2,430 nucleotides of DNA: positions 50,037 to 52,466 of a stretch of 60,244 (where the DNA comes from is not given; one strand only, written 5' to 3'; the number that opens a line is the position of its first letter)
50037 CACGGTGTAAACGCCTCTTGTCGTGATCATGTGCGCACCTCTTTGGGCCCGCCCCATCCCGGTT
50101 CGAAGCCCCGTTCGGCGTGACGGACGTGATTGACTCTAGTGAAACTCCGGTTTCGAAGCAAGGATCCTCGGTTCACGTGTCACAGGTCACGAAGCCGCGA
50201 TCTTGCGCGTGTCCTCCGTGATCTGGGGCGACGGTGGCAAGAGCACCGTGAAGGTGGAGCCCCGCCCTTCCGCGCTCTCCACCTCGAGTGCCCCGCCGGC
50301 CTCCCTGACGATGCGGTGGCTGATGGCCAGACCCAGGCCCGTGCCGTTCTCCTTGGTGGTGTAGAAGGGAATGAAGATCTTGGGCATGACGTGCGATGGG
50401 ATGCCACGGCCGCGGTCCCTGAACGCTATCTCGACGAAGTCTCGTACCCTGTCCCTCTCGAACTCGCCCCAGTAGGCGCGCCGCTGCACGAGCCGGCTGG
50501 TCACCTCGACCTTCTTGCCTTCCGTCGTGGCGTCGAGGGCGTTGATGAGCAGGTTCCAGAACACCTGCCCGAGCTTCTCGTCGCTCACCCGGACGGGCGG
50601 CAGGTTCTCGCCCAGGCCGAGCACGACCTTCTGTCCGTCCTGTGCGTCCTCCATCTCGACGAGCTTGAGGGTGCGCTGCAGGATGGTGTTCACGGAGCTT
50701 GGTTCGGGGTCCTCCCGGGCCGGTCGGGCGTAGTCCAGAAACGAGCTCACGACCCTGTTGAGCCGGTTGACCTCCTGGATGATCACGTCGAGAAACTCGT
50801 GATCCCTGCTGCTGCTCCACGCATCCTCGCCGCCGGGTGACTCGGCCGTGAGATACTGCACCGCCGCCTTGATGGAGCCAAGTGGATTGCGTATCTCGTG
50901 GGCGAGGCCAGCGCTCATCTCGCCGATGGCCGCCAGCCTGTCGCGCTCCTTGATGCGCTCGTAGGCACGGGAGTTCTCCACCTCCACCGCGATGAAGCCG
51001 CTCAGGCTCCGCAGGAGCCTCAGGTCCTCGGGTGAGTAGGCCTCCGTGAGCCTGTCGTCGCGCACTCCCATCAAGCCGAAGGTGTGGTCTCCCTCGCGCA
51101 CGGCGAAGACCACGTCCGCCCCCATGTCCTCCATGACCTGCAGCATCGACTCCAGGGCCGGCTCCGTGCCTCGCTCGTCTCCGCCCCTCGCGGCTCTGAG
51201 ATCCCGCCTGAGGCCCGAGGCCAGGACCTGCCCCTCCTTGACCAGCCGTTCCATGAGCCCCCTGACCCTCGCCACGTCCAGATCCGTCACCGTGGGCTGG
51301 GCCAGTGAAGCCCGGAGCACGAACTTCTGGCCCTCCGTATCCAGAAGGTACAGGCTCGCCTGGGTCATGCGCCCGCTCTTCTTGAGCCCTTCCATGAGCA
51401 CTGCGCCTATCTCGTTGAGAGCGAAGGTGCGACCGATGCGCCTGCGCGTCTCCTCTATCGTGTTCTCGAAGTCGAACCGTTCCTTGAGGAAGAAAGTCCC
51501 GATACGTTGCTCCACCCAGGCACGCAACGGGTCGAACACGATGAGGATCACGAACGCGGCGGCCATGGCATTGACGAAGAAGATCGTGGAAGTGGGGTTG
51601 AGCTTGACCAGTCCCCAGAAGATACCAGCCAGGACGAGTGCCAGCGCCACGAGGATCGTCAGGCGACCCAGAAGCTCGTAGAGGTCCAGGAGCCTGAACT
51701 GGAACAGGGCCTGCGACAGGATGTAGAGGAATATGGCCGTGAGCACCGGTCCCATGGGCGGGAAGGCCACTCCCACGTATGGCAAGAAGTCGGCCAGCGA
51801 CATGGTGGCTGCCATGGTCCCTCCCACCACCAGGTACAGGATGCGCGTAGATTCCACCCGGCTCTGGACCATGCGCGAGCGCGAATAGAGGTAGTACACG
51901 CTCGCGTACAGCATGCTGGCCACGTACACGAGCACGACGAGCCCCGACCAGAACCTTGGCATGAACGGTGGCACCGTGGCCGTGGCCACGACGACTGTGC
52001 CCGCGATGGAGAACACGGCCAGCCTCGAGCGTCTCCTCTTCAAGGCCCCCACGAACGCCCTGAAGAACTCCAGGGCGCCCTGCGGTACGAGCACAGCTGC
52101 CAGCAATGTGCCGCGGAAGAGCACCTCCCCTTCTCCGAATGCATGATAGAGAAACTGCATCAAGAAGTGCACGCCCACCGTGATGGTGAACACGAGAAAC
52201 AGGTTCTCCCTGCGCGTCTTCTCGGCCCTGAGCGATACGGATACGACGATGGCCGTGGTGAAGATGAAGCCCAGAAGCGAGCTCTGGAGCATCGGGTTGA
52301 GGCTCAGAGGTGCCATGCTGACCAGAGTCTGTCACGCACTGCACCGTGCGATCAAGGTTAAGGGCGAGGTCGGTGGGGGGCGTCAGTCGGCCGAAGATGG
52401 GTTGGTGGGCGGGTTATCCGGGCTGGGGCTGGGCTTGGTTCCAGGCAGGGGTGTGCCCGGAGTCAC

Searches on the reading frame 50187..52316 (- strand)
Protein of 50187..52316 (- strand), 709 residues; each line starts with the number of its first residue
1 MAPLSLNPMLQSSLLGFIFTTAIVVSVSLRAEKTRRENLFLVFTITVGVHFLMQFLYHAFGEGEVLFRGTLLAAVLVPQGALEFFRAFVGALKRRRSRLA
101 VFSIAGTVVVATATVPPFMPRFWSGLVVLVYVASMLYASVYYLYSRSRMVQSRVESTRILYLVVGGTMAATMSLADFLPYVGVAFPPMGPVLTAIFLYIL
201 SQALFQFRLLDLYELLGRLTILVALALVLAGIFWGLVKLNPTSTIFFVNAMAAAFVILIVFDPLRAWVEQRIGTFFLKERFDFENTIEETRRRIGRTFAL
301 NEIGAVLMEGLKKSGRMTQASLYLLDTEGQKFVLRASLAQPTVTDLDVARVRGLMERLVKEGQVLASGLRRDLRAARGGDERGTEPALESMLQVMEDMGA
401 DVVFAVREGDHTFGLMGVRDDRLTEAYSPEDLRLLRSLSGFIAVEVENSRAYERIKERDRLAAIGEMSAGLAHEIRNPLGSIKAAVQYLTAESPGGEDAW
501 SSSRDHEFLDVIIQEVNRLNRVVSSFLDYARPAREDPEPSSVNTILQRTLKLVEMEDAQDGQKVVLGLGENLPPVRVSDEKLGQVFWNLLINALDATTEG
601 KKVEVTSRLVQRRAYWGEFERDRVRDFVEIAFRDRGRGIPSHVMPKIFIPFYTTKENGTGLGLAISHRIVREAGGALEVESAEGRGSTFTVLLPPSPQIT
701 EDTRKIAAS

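Call 18: search_protein_families(library=pfam, proteins=[window:50187-52316:-], max_evalue=0.0001)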
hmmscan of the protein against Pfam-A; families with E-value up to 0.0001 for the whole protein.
window:50187-52316:- (709 aa): 3 families
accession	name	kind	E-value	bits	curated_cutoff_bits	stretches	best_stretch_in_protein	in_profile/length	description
PF02518.31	HATPase_c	-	2.9e-23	82.9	26.4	1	580-695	4-109/111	Histidine kinase-, DNA gyrase B-, and HSP90-like ATPase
PF00512.31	HisKA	-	1.1e-13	51.5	26.9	1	465-532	3-63/66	His Kinase A (phospho-acceptor) domain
PF13492.12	GAF_3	-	1e-06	29.6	27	1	307-448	9-129/129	GAF domain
